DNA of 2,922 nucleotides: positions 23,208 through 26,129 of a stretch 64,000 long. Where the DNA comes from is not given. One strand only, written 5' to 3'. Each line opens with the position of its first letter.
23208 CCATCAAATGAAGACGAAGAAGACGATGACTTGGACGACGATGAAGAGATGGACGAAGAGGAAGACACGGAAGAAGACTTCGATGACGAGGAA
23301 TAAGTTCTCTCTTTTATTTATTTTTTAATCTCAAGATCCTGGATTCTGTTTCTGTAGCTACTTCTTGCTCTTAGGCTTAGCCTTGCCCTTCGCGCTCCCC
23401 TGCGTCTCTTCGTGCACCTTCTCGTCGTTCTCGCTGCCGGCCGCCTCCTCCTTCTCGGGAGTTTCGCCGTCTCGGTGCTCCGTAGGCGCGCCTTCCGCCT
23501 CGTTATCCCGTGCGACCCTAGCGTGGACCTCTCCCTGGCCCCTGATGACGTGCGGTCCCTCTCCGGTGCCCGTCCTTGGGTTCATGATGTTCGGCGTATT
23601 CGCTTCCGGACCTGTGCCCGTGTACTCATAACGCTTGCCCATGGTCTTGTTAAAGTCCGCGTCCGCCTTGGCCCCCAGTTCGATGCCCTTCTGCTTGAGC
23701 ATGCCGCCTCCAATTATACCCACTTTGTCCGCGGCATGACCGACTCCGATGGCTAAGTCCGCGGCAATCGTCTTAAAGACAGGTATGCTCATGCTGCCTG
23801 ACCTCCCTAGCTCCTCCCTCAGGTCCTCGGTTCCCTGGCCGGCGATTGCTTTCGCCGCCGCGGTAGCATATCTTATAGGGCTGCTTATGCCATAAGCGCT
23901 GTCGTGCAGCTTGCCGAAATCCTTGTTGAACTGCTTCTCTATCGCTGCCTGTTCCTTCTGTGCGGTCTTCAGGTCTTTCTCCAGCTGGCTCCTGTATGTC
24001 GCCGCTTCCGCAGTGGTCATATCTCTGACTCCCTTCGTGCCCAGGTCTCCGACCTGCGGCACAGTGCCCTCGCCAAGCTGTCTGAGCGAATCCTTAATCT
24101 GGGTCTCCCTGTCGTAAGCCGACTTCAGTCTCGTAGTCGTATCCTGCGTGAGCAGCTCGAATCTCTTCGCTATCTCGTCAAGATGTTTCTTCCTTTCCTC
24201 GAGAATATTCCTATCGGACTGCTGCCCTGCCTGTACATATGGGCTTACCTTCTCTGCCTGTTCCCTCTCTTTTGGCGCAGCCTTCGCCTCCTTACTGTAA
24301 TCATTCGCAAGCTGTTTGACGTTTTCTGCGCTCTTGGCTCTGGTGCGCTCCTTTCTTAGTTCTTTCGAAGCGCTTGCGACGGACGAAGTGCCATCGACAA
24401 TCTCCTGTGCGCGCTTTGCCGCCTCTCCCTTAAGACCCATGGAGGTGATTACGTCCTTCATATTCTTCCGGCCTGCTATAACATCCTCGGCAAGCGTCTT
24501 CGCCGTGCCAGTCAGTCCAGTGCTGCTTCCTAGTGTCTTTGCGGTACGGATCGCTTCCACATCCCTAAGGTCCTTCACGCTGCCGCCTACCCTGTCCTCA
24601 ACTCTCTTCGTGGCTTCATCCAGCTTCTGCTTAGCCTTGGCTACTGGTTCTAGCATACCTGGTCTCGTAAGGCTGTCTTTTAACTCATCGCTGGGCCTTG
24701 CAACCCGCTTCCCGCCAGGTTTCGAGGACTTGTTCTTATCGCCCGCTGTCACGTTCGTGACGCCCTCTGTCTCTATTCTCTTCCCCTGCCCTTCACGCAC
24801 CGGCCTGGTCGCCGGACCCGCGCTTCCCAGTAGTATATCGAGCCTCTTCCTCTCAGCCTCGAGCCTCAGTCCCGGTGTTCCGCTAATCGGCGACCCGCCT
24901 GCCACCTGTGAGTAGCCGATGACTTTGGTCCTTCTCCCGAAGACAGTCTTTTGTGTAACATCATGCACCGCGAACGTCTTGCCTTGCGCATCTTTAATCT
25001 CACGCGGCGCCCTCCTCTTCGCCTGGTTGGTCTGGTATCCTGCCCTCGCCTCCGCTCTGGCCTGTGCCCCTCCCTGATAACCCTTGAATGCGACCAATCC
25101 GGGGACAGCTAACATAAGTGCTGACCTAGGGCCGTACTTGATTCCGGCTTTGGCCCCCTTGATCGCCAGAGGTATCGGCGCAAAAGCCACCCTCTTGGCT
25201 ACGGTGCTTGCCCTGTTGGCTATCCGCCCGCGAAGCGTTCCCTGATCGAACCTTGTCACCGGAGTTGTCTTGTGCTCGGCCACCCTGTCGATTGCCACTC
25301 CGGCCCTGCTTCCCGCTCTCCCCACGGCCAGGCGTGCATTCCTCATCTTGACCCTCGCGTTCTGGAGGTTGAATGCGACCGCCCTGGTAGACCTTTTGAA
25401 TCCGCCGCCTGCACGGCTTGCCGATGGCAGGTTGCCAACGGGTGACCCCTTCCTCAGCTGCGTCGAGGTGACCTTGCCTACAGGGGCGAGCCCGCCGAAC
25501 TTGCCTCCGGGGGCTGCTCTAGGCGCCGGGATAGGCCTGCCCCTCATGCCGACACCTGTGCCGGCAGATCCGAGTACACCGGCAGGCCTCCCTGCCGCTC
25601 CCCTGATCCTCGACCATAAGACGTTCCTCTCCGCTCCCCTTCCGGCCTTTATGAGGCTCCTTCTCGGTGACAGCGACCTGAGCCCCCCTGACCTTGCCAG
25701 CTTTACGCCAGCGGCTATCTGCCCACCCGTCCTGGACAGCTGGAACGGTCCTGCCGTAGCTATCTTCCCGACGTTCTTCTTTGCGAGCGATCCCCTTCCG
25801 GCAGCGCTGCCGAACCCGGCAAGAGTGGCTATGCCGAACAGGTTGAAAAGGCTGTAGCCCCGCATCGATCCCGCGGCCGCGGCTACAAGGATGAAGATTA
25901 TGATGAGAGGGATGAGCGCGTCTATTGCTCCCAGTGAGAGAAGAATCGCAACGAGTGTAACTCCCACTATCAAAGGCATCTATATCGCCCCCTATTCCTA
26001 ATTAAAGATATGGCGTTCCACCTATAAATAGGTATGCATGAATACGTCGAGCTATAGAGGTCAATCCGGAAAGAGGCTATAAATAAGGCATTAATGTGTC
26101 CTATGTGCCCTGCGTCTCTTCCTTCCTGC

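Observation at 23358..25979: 873-aa hyper-basic, largely low-complexity membrane-anchored protein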

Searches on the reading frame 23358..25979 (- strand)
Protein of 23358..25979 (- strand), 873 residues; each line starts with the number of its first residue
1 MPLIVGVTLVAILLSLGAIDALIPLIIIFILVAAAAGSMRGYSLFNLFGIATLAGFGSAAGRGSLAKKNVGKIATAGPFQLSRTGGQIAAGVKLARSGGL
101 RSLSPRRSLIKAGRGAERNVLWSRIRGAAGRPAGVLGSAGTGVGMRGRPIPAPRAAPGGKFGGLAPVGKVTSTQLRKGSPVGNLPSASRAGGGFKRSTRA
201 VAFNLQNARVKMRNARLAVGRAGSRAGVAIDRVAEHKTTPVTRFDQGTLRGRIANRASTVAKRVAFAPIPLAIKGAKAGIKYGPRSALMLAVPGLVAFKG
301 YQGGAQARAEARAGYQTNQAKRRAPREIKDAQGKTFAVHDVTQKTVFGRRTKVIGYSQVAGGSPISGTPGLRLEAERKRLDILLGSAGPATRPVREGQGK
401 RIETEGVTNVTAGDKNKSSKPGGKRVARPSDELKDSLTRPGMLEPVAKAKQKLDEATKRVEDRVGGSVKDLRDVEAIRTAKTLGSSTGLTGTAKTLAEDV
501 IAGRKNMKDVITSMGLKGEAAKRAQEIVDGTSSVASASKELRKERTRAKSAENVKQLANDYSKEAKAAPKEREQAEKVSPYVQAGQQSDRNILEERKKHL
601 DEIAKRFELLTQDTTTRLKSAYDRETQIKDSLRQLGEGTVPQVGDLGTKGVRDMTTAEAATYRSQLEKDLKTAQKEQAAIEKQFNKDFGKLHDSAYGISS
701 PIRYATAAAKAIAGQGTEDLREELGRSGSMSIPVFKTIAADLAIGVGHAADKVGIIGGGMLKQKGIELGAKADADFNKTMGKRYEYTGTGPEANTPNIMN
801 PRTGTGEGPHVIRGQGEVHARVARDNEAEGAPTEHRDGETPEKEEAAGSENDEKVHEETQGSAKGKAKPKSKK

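Call 7: search_protein_families(library=pfam, proteins=[window:23358-25979:-], max_evalue=0.1)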
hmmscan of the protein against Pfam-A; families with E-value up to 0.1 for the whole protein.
window:23358-25979:- (873 aa): 0 families

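Call 8: search_protein_families(library=ncbifam, proteins=[window:23358-25979:-], max_evalue=0.1)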
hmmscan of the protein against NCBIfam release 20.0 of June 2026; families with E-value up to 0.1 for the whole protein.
window:23358-25979:- (873 aa): 0 families

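Call 9: search_solved_structures(query=window:23358-25979:-, max_evalue=1)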
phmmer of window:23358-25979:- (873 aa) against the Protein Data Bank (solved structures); distinct sequences matched with E-value up to 1: 1.
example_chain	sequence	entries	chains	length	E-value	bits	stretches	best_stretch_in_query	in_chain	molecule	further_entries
1le2_A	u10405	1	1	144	0.84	11.5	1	649-725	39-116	APOLIPOPROTEIN E2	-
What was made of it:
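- On Any protein with a solved structure: phmmer best E=0.84 (call 9).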

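Call 10: find_homologous_proteins(query=window:23358-25979:-, max_evalue=0.001)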
Query window:23358-25979:- (873 aa): 4 proteins with E <= 0.001 among 8000 candidates.
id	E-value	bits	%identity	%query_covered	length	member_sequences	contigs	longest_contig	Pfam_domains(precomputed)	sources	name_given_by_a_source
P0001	0.0e+0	1855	100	100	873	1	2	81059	-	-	-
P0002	1.4e-10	59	49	12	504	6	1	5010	-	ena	-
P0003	6.1e-6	43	54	7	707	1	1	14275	-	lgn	-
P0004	1.8e-4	39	65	7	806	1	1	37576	PF01816.24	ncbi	-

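Call 13: find_encoding_contigs(protein=P0004, flank=10000, max_places=3)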
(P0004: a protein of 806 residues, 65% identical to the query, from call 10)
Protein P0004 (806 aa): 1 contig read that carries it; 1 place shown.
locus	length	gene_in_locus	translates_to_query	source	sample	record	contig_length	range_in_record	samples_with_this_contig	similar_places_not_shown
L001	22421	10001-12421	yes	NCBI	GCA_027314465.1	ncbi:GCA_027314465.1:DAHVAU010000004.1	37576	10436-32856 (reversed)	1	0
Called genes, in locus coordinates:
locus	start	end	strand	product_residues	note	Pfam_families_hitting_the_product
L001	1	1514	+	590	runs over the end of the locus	-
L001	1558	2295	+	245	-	-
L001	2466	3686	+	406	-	-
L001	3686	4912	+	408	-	-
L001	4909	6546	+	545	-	-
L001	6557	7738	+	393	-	-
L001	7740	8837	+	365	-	-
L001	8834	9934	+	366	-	-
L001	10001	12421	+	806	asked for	PF01816:LRV (faint)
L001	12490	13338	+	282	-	-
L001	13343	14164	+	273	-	-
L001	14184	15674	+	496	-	PF01935:DUF87, PF12846:AAA_10 (faint), PF19044:P-loop_TraG (weak)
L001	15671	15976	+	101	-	-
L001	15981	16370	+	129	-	-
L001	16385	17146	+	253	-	-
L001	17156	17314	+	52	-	-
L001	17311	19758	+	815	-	-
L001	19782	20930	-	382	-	-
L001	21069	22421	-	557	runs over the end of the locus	PF02518:HATPase_c, PF13589:HATPase_c_3 (weak), PF09239:Topo-VIb_trans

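Call 14: find_encoding_contigs(protein=P0003, flank=10000, max_places=3)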
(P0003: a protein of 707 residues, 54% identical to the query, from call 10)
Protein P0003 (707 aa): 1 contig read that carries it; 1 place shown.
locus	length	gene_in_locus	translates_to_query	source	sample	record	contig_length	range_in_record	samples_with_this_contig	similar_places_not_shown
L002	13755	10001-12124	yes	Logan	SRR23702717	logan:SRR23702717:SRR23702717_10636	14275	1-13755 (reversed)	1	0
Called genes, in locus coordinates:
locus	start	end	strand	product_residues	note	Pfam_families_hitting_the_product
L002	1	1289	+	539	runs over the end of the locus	-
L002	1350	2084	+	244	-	-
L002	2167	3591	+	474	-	-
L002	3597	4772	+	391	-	-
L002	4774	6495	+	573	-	-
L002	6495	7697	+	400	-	-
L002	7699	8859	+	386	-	-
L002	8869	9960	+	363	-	-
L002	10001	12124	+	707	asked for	-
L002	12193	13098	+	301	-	-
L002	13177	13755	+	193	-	?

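Call 15: find_encoding_contigs(protein=P0002, flank=10000, max_places=3)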
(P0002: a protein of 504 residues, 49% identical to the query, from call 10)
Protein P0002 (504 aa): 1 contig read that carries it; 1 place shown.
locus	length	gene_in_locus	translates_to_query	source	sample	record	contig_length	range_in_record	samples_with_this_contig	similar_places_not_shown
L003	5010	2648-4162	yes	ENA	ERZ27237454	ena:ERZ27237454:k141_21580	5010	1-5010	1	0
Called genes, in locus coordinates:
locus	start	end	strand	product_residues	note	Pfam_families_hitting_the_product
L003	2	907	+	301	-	?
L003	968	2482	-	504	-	-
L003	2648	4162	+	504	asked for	-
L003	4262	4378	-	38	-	-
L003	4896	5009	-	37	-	?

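Call 20: search_protein_families(library=pfam, proteins=[L001:12490-13338:+, L001:13343-14164:+, L001:14184-15674:+, L001:15671-15976:+, L001:15981-16370:+, L001:16385-17146:+, L001:17311-19758:+, L001:8834-9934:+, L001:4909-6546:+, L001:1558-2295:+], max_evalue=0.1)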
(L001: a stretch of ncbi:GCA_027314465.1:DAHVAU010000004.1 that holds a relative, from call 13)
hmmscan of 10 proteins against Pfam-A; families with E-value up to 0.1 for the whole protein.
L001:12490-13338:+ (282 aa): 0 families

L001:13343-14164:+ (273 aa): 0 families

L001:14184-15674:+ (496 aa): 7 families
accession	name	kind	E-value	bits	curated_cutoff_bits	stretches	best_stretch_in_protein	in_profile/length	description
PF01935.23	DUF87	-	3.5e-15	57.1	23.2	1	40-257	8-216/220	Helicase HerA, central domain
PF19044.6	P-loop_TraG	-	3.1e-13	49.6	25.8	2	199-353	177-335/413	TraG P-loop domain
PF12846.13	AAA_10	-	2.8e-12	46.8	27.5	2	254-340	221-302/362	AAA-like domain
PF13401.12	AAA_22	-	0.00045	21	27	0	56-175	6-45/130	AAA domain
PF10412.15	TrwB_AAD_bind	-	0.00089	18.7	20.5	1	43-96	6-55/387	Type IV secretion-system coupling protein DNA-binding domain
PF01580.24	FtsK_SpoIIIE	-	0.001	19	24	1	51-77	34-61/221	FtsK/SpoIIIE family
PF06745.19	ATPase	-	0.084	12.7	26.6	0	58-90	22-54/231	KaiC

L001:15671-15976:+ (101 aa): 1 family
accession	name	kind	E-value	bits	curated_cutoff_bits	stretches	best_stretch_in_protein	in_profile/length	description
PF12672.12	DUF3793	-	0.0071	16.8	25.1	1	33-86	39-92/167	Protein of unknown function (DUF3793)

L001:15981-16370:+ (129 aa): 6 families
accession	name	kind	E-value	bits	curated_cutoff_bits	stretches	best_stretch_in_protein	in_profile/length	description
PF24661.1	DUF7649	-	0.00079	19.9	27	1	55-99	40-83/85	Domain of unknown function (DUF7649)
PF14279.12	HNH_5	-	0.0062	16.9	27.5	1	8-66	1-54/56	HNH endonuclease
PF09889.16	DUF2116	-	0.0064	16.9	26.8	1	50-83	23-56/59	Probable treble clef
PF14256.11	YwiC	-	0.0092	16.7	25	1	56-103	51-98/126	YwiC-like protein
PF20990.2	DUF2207_C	-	0.014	15.5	33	1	55-107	131-184/247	Predicted membrane protein (DUF2207) C-terminal domain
PF06170.17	DUF983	-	0.028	15.2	22.6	1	48-108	11-73/85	Protein of unknown function (DUF983)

L001:16385-17146:+ (253 aa): 4 families
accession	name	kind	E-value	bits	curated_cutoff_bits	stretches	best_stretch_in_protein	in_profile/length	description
PF22798.2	DUF5817_CT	-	0.014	15.7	29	1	221-247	17-43/54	DUF5817, C-terminal domain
PF04157.22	EAP30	-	0.019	15.1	26.8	1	175-249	145-215/219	EAP30/Vps36 family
PF17722.6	IFTAP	-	0.047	14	29.3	1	128-211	15-96/234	Intraflagellar transport-associated protein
PF01399.33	PCI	-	0.084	13.5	22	0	216-250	36-70/84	PCI domain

L001:17311-19758:+ (815 aa): 1 family
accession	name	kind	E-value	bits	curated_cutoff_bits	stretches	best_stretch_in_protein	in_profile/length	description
PF02813.19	Retro_M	-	0.039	14.8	25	0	659-696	14-51/86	Retroviral M domain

L001:8834-9934:+ (366 aa): 0 families

L001:4909-6546:+ (545 aa): 0 families

L001:1558-2295:+ (245 aa): 1 family
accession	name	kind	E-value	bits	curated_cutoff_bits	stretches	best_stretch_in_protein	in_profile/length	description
PF19261.4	DUF5904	-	0.0029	18.1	25.7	1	68-150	7-91/133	Domain of unknown function (DUF5904)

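Call 29: search_protein_representatives(protein=window:23358-25979:-)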
Query: 873 residues. Proteins with E-value up to 0.001 (for the whole library): 210; up to 1e-10: 18; up to 1e-30: 1. The best 150 are listed.
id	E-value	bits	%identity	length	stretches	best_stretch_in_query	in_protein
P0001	0.0e+00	1854.8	100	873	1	1-873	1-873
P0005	2.3e-13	66.3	43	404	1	8-154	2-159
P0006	1.4e-12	63.7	66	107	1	8-69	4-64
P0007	2.2e-12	63.1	60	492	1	9-80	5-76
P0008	4.3e-12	62.1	55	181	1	10-84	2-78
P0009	7.8e-12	61.2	43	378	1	9-163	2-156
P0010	1.8e-11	60.1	59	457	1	9-73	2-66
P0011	1.9e-11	59.9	42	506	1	8-138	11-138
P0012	2.0e-11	59.9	48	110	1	8-89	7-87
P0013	2.2e-11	59.7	61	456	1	7-80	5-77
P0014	2.5e-11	59.5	54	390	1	10-80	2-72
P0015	3.9e-11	58.9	54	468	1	9-74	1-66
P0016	4.4e-11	58.7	55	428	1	8-72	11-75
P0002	4.5e-11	58.7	50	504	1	13-129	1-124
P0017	6.4e-11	58.2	59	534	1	9-76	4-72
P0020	9.9e-11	57.6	45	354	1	7-120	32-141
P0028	6.6e-10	54.8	62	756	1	10-72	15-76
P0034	1.2e-09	54.0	51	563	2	6-73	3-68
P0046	4.0e-09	52.3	55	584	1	9-78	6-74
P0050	6.3e-09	51.6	53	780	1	8-93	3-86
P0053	9.3e-09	51.1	46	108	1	2-92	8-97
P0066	3.2e-08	49.3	51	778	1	12-79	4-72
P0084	1.1e-07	47.5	47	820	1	8-111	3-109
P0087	1.4e-07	47.2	52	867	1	8-69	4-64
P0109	5.1e-07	45.3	45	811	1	10-109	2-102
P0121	1.0e-06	44.3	34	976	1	9-185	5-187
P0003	2.0e-06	43.4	52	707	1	9-70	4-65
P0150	8.6e-06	41.2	33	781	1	9-308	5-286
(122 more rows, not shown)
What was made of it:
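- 23358..25979 (-): Target gene: 873-aa bitopic membrane protein with a polycationic cytoplasmic tail; member of an undescribed Micrarchaeota-specific family. 210 homologous representative clusters in call 29.
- Checked: An exhaustive HMMER search finds 210 representative clusters (call 29).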

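Call 35: search_protein_families(library=pfam, proteins=[P0028, P0034, P0004, P0050, P0066, P0087, P0121, P0150, P0109, P0084], max_evalue=0.01)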
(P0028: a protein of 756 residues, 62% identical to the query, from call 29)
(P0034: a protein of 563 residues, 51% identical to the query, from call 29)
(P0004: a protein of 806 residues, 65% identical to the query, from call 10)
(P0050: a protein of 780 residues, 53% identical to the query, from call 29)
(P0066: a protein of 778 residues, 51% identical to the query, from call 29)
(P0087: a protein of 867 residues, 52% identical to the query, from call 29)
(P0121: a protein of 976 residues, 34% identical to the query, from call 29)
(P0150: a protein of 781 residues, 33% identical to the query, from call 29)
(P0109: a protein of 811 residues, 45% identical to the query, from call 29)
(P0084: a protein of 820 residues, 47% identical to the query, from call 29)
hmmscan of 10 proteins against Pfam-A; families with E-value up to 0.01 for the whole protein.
P0028 (756 aa): 2 families
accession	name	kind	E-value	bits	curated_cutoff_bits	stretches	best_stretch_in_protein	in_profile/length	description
PF00226.36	DnaJ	-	4.9e-11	43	27.8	1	591-640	3-53/63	DnaJ domain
PF02321.23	OEP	-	0.0002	21.6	22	1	373-427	120-174/187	Outer membrane efflux protein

P0034 (563 aa): 1 family
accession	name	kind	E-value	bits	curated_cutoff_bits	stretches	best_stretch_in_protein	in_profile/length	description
PF00226.36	DnaJ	-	8.1e-12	45.5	27.8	1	504-550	2-52/63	DnaJ domain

P0004 (806 aa): 2 families
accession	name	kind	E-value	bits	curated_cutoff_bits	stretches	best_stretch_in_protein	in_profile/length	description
PF01816.23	LRV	-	1.3e-08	35.1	21.6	0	655-675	5-25/26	Leucine rich repeat variant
PF25591.1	LRV_2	-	0.0003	21.2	27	0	602-651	6-51/61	Leucine Rich Repeat Variant domain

P0050 (780 aa): 0 families

P0066 (778 aa): 0 families

P0087 (867 aa): 1 family
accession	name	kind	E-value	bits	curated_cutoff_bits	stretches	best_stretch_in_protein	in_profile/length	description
PF01816.23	LRV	-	1.5e-05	25.5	21.6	0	808-832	1-25/26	Leucine rich repeat variant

P0121 (976 aa): 0 families

P0150 (781 aa): 0 families

P0109 (811 aa): 0 families

P0084 (820 aa): 0 families
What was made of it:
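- On DjlA-type membrane J-protein: Present in relatives P0028 and P0034 (call 35).
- Closest known: Membrane-anchored J-proteins. Same: DjlA type: two family members end in a J-domain (call 35).
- J-domains above the Pfam cut-off in P0028 and P0034, and LRV repeats in P0004 and P0087 (call 35). J-domain fusions occur in relatives (call 35). J-domains in relatives act on cytoplasmic Hsp70 (call 35).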

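Call 52: search_solved_structures(query=L001:14184-15674:+, max_evalue=0.01)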
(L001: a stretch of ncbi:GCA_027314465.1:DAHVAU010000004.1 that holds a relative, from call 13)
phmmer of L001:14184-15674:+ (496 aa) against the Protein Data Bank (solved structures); distinct sequences matched with E-value up to 0.01: 10.
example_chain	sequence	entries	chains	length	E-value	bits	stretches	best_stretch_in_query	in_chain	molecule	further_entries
9x1l_A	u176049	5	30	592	7.3e-11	45.2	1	299-370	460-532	DNA helicase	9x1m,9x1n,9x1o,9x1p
4d2i_A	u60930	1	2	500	7.7e-11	45.2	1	169-370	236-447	HERA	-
8wiv_A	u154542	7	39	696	2.7e-10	43.3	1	238-370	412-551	Helicase HerA central domain-containing protein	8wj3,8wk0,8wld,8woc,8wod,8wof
7es4_A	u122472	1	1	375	1.6e-09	40.8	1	53-321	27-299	DNA phosphorothioation-dependent restriction protein DptH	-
8xau_A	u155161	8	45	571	5.5e-09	39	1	235-351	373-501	ATP-binding protein | HerA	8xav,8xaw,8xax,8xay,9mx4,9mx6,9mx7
4ag5_A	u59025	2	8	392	2.3e-08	37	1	52-321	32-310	TYPE IV SECRETORY PATHWAY VIRB4 COMPONENTS-LIKE PROTEIN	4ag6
9c1m_M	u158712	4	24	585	1.3e-06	31.3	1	299-370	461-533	ATP-binding protein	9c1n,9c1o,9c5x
8ziq_M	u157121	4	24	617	8.7e-06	28.5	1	238-349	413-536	HerA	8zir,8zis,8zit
8yho_A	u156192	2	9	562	3.2e-05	26.6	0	299-368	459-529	DUF87 domain-containing protein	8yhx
8j4u_M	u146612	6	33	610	0.0023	20.5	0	299-369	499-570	Nucleoside triphosphate hydrolase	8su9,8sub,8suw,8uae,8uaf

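Call 53: find_encoding_contigs(protein=window:23358-25979:-, flank=2000, max_places=4)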
Protein window:23358-25979:- (873 aa): 4 contigs read that carry it; 2 places shown.
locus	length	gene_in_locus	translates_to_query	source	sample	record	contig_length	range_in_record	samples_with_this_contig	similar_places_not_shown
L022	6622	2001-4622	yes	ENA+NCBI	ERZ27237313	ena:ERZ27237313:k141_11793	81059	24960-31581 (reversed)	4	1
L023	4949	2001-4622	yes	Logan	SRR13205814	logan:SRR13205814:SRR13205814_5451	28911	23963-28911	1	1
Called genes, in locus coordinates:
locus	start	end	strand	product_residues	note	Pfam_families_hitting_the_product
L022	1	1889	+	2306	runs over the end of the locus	-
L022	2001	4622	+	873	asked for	-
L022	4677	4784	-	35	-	-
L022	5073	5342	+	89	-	-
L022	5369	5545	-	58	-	-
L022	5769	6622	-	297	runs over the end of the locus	PF23023:Anti-Pycsar_Apyc1, PF00753:Lactamase_B, PF13691:Lactamase_B_4 (weak), PF12706:Lactamase_B_2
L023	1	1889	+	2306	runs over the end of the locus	-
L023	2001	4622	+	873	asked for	-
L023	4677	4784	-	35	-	-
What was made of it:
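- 23358..25979 (-): Identical protein on several independent assemblies in call 53.
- Checked: The identical protein is called on independently assembled contigs from several samples (call 53).
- The identical protein occurs in several samples (call 53).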

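Call 63: search_protein_families(library=pfam, proteins=[L003:968-2482:-, L001:12490-13338:+, L001:69-1514:+, L001:2466-3686:+], max_evalue=1)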
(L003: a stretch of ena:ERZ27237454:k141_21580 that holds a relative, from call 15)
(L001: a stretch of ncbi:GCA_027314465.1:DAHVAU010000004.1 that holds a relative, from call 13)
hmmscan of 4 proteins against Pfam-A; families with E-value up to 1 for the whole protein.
L003:968-2482:- (504 aa): 1 family
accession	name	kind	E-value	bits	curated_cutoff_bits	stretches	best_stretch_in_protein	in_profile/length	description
PF20849.2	TelK_muzzle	-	0.22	12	27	0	340-416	19-94/118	Protelomerase, muzzle domain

L001:12490-13338:+ (282 aa): 0 families

L001:69-1514:+ (481 aa): 0 families

L001:2466-3686:+ (406 aa): 0 families
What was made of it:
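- Closest known: Archaeal Ced/Ted DNA-import systems and bacterial type IV secretion. Same: The type-A cluster combines a HerA/VirB4-class ATPase with polytopic and 2-TM membrane proteins and surface proteins (calls 20, 52, 63).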
